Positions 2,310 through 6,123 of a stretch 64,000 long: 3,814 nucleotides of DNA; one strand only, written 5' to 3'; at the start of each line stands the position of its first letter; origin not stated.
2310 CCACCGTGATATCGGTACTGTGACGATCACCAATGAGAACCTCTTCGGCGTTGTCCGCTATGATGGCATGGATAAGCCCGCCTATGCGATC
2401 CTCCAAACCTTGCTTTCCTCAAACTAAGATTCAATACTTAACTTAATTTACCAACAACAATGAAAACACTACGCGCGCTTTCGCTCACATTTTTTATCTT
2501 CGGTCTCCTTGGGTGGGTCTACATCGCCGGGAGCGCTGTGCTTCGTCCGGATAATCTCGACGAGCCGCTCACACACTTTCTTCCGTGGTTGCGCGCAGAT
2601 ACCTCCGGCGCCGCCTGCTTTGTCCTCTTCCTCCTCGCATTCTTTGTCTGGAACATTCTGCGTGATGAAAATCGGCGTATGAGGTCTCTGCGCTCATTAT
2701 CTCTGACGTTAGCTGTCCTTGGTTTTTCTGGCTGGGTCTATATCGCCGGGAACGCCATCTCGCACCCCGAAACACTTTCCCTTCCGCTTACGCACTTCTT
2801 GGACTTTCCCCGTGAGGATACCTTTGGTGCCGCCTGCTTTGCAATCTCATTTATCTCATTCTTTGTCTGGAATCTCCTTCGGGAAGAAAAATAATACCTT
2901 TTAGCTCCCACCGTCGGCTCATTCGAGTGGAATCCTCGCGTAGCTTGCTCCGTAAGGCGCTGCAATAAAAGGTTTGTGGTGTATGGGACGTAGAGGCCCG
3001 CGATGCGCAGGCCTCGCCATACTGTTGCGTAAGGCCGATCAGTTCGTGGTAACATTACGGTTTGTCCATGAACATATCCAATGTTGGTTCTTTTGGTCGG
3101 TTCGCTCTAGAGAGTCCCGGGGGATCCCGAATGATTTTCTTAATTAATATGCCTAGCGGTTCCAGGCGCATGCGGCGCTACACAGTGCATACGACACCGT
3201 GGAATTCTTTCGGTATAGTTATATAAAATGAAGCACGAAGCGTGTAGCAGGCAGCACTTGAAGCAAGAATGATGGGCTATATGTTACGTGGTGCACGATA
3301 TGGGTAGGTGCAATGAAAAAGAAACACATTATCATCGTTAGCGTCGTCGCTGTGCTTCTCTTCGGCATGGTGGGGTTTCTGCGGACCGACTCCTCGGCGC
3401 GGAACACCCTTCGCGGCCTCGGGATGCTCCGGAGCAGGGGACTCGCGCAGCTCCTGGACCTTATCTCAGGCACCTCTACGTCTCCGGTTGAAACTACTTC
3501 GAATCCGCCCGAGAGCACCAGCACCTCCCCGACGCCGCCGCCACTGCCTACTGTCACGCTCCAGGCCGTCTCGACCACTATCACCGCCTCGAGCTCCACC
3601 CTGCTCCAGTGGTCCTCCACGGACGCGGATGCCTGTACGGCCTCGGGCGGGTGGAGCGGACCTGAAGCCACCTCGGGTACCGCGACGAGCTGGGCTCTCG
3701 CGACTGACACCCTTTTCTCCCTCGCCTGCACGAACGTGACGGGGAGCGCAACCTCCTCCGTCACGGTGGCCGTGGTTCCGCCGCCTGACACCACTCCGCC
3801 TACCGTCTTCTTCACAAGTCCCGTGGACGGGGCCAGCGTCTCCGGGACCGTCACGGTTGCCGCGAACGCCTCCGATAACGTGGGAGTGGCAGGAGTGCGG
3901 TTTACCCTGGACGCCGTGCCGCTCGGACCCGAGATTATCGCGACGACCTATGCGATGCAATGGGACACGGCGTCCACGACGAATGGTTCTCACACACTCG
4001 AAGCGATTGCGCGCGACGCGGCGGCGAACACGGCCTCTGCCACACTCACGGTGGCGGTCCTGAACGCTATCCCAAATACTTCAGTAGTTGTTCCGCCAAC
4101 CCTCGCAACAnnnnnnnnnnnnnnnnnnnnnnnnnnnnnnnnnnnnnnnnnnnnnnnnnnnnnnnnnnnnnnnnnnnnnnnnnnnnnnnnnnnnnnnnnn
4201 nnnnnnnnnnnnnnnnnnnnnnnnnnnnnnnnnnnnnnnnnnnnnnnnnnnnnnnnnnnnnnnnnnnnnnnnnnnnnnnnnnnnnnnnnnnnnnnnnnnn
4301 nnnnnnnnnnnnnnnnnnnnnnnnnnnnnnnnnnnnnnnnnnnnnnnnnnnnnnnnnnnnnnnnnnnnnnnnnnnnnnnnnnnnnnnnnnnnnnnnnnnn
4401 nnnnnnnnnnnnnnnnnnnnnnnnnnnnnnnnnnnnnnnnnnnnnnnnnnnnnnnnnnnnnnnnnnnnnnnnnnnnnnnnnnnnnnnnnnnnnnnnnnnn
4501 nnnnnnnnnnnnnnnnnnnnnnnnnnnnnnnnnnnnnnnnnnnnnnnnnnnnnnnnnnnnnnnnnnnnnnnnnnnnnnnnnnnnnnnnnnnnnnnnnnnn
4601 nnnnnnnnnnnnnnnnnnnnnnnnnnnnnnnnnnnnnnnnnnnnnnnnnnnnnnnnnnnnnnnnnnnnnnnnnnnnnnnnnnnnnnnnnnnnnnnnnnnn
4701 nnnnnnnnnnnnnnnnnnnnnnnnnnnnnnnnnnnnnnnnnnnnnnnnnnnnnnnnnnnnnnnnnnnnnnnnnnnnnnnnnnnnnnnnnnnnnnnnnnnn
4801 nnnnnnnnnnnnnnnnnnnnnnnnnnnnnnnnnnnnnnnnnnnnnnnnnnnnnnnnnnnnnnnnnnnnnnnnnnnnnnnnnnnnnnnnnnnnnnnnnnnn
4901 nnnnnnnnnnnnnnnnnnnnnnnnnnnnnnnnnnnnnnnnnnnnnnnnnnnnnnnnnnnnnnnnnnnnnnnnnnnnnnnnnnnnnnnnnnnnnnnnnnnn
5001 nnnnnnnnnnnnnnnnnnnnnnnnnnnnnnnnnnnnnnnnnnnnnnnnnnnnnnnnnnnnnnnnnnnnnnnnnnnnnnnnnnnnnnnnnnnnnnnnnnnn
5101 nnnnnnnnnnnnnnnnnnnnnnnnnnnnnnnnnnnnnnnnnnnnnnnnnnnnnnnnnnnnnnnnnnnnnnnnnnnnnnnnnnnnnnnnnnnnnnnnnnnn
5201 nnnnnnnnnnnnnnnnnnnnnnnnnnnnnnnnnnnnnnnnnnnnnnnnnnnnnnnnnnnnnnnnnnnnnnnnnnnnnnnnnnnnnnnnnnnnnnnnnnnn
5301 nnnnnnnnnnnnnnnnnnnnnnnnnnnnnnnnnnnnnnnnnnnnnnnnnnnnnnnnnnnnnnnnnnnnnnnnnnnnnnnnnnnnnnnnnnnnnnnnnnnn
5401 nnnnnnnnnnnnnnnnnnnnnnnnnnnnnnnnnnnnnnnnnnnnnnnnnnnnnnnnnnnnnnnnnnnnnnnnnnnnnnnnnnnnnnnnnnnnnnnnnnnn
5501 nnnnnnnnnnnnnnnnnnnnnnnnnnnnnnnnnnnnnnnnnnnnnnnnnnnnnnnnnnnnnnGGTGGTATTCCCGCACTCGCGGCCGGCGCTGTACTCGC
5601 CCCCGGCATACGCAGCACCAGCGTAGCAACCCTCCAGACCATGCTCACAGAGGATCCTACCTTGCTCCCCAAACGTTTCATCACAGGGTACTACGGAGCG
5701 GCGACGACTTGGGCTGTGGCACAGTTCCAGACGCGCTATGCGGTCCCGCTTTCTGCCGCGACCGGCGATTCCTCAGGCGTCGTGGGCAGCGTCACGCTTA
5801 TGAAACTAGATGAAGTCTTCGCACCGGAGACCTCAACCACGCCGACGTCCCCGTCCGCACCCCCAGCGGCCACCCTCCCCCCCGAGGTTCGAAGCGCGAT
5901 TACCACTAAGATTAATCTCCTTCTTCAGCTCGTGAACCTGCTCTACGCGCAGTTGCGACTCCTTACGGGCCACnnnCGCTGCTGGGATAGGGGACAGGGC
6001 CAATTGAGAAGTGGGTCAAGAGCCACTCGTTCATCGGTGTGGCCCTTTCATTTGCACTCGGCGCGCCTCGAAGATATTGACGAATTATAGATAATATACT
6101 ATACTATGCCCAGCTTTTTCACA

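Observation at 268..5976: GH5-like hydrolase family: intact copy, intact copy fused to a peptidoglycan-binding domain, and a decayed third copy beside a low-GC inserted ORF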

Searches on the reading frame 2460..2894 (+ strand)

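Call 3: search_protein_families(library=pfam, proteins=[window:2460-2894:+], max_evalue=0.1)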
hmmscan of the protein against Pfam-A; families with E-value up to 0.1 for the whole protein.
window:2460-2894:+ (144 aa): 2 families
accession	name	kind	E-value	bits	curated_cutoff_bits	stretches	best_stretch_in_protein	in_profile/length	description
PF23930.1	DUF7268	-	0.0063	17.1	27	0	46-101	11-65/104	Family of unknown function (DUF7268)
PF13491.11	FtsK_4TM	-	0.068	13.3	23.1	1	51-96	65-110/171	4TM region of DNA translocase FtsK/SpoIIIE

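Call 12: search_protein_families(library=ncbifam, proteins=[window:2460-2894:+], max_evalue=0.1)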
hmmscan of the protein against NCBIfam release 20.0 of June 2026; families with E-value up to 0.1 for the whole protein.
window:2460-2894:+ (144 aa): 3 families
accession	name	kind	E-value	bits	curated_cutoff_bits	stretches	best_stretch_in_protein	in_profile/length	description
NF033218.1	anchor_AmaP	equivalog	0.0029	17.4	55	0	9-72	12-75/166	alkaline shock response membrane anchor protein AmaP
TIGR02602.1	8TM_EpsH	subfamily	0.014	14.9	105.55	1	43-115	4-74/241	exosortase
TIGR03141.1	cytochro_ccmD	equivalog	0.092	12.9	25.95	0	56-80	18-42/47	heme exporter protein CcmD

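Call 64: search_protein_families(library=phrogs, proteins=[window:2460-2894:+], max_evalue=0.01)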
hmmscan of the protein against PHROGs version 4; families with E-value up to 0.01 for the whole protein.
window:2460-2894:+ (144 aa): 0 families

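Call 65: search_protein_families(library=padloc, proteins=[window:2460-2894:+], max_evalue=0.01)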
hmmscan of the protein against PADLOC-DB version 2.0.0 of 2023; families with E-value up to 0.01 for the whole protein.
window:2460-2894:+ (144 aa): 0 families

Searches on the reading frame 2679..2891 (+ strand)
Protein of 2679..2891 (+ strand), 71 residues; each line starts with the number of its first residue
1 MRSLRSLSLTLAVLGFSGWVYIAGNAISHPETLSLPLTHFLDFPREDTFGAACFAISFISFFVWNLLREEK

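Call 73: find_related_loci(query=A3, collection=metagenome_contigs, flank=4000)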
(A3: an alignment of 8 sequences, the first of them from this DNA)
Query A3 (71 aa) in metagenome_contigs; peptide patterns used: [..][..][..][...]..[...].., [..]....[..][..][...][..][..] (x = any residue, [..] = any of these).
338 stretches matched a pattern; 110 encode a relative of the query (tblastn E <= 1e-3); the best 80 are kept; 80 distinct loci.
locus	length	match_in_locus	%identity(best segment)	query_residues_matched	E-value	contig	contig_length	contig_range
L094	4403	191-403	68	1-71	1e-31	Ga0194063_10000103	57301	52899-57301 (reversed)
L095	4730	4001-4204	71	1-68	3e-31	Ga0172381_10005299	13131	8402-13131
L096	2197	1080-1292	66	1-71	7e-31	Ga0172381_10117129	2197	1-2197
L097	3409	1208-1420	66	1-71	4e-30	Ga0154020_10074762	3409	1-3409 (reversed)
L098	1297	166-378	63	1-71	2e-30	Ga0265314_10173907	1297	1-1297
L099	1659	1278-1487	69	1-70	6e-30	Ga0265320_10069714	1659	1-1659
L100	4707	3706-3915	64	2-71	8e-30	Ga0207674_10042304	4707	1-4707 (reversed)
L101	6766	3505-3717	66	1-71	3e-29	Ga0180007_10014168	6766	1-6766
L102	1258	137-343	65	1-69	7e-29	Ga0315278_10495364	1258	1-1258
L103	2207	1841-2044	63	2-69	2e-28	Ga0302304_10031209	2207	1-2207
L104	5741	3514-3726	63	1-71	2e-28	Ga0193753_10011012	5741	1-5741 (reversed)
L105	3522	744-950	67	1-69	1e-28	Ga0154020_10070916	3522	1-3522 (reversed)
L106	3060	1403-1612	64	1-70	2e-28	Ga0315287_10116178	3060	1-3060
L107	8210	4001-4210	61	2-71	3e-28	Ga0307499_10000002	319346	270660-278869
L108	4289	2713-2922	64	2-71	5e-28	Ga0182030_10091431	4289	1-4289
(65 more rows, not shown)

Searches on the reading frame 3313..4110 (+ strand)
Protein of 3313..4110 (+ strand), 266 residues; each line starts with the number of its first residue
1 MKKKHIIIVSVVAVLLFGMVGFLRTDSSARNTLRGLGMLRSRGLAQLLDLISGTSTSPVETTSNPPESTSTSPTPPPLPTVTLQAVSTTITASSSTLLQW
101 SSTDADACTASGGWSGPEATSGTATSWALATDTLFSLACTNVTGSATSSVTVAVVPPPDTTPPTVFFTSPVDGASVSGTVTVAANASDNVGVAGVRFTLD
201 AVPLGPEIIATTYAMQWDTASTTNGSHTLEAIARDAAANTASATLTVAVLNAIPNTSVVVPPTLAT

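Call 45: search_protein_families(library=pfam, proteins=[window:3313-4110:+], max_evalue=0.1)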
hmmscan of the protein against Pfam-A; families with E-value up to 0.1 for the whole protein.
window:3313-4110:+ (266 aa): 4 families
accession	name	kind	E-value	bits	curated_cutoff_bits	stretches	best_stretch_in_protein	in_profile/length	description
PF17957.7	Big_7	-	6e-15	56.1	24.1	1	163-231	1-70/70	Bacterial Ig domain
PF02494.22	HYR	-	0.015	16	21.7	0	224-249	56-81/81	HYR domain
PF19077.6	Big_13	-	0.06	14.3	27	1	219-249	69-100/102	Bacterial Ig-like domain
PF13750.12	Big_3_3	-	0.065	13.3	27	0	212-255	2-47/157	Bacterial Ig-like domain (group 3)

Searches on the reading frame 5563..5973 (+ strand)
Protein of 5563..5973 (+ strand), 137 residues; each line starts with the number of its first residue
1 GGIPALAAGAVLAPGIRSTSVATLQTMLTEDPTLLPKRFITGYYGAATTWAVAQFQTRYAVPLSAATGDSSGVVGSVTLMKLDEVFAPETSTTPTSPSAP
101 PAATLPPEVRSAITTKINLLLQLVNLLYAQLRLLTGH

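Call 41: find_homologous_proteins(query=window:5563-5973:+, max_evalue=0.01)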
Query seq(137 aa): 207 candidates shared short words with the query, none scored E <= 0.01.

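Call 45: search_protein_families(library=pfam, proteins=[window:5563-5973:+], max_evalue=0.1)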
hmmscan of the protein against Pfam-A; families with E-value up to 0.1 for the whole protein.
window:5563-5973:+ (137 aa): 1 family
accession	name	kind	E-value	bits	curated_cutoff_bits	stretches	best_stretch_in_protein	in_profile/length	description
PF01471.23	PG_binding_1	-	3.1e-05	24.5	23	1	19-62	3-44/57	Putative peptidoglycan binding domain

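Call 52: search_protein_representatives(protein=window:5563-5973:+)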
Query: 137 residues. Proteins with E-value up to 0.001 (for the whole library): 1256; up to 1e-10: 156; up to 1e-30: 0. The best 150 are listed.
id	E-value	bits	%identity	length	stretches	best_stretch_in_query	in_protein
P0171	4.3e-28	114.4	37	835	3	12-88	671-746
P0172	1.0e-25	106.7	41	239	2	9-116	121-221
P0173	5.6e-25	104.3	39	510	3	11-110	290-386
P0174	1.2e-24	103.2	39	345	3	12-113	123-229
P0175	2.0e-24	102.6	40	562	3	10-107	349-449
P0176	5.0e-24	101.3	39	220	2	10-113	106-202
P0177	5.2e-24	101.2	37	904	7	39-105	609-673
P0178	1.7e-23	99.5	46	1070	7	41-88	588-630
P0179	3.1e-22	95.5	41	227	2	12-106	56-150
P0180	3.6e-22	95.3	36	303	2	12-133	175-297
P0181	4.5e-22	95.0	42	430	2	8-118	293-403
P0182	5.5e-22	94.7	35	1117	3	10-102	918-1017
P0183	8.9e-22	94.0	38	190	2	8-92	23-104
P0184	8.2e-21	90.9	37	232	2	10-106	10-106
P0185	8.9e-21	90.8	41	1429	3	10-89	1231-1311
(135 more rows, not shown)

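Call 53: search_protein_families(library=pfam, proteins=[P0171, P0172, P0173, P0174, P0175, P0176, P0179, P0180, P0181, P0183], max_evalue=0.001)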
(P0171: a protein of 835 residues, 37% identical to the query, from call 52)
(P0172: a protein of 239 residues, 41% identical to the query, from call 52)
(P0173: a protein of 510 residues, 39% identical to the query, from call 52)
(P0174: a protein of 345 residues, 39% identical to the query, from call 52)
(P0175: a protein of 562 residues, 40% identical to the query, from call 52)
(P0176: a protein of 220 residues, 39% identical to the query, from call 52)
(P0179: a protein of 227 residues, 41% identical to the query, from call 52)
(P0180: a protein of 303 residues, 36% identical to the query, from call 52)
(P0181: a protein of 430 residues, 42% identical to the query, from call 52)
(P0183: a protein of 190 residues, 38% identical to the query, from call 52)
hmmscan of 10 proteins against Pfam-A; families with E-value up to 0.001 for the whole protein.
P0171 (835 aa): 3 families
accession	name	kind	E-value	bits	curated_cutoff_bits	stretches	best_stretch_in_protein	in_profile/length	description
PF01471.23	PG_binding_1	-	2.7e-18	66.3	23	2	584-648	1-57/57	Putative peptidoglycan binding domain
PF00041.27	fn3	-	4.1e-08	33.8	25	1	69-163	3-77/84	Fibronectin type III domain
PF10179.15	NDNF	-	2.4e-05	24.8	27.3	1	125-164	79-118/127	Neuron-derived neurotrophic factor, first Fn(III) domain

P0172 (239 aa): 3 families
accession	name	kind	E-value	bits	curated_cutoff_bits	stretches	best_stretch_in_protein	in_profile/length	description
PF01471.23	PG_binding_1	-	1.4e-26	92.9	23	2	9-67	1-57/57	Putative peptidoglycan binding domain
PF09374.15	PG_binding_3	-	1.3e-06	28.9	24.6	0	15-47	5-33/76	Predicted Peptidoglycan domain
PF14282.11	FlxA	-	3.4e-05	24.3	26.3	0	76-103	40-67/101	FlxA-like protein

P0173 (510 aa): 2 families
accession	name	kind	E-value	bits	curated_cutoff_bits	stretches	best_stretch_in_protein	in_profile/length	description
PF01471.23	PG_binding_1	-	4.2e-33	113.8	23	3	188-238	1-49/57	Putative peptidoglycan binding domain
PF09374.15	PG_binding_3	-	4.1e-11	43.3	24.6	0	192-226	3-33/76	Predicted Peptidoglycan domain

P0174 (345 aa): 1 family
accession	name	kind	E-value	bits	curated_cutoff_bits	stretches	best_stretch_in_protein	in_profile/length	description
PF01471.23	PG_binding_1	-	2e-25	89.2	23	3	272-324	1-51/57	Putative peptidoglycan binding domain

P0175 (562 aa): 2 families
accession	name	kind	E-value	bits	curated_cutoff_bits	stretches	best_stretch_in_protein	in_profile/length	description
PF01471.23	PG_binding_1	-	1.7e-26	92.6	23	3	490-539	1-48/57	Putative peptidoglycan binding domain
PF00963.24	Cohesin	-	3.4e-08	34.2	24.1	1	35-154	9-126/139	Cohesin domain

P0176 (220 aa): 2 families
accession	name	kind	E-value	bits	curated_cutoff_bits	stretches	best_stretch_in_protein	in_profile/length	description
PF01471.23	PG_binding_1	-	3.8e-21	75.5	23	2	114-168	2-54/57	Putative peptidoglycan binding domain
PF09374.15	PG_binding_3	-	2.3e-08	34.5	24.6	0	16-48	3-32/76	Predicted Peptidoglycan domain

P0179 (227 aa): 2 families
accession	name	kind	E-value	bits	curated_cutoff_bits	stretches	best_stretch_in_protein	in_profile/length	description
PF01471.23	PG_binding_1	-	6.6e-18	65.1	23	2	62-127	2-57/57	Putative peptidoglycan binding domain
PF09374.15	PG_binding_3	-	1.9e-06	28.4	24.6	0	64-98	2-34/76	Predicted Peptidoglycan domain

P0180 (303 aa): 1 family
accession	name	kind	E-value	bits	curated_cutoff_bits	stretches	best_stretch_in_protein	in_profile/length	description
PF01471.23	PG_binding_1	-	8.8e-20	71.1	23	2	181-243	2-55/57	Putative peptidoglycan binding domain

P0181 (430 aa): 2 families
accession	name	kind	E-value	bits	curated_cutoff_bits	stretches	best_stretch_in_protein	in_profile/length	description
PF01471.23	PG_binding_1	-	6.4e-20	71.5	23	2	201-259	1-57/57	Putative peptidoglycan binding domain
PF09374.15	PG_binding_3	-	7.3e-07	29.7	24.6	0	205-241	3-35/76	Predicted Peptidoglycan domain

P0183 (190 aa): 1 family
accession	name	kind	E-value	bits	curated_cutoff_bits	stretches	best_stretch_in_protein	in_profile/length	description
PF01471.23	PG_binding_1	-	2.1e-20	73.1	23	2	33-94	2-57/57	Putative peptidoglycan binding domain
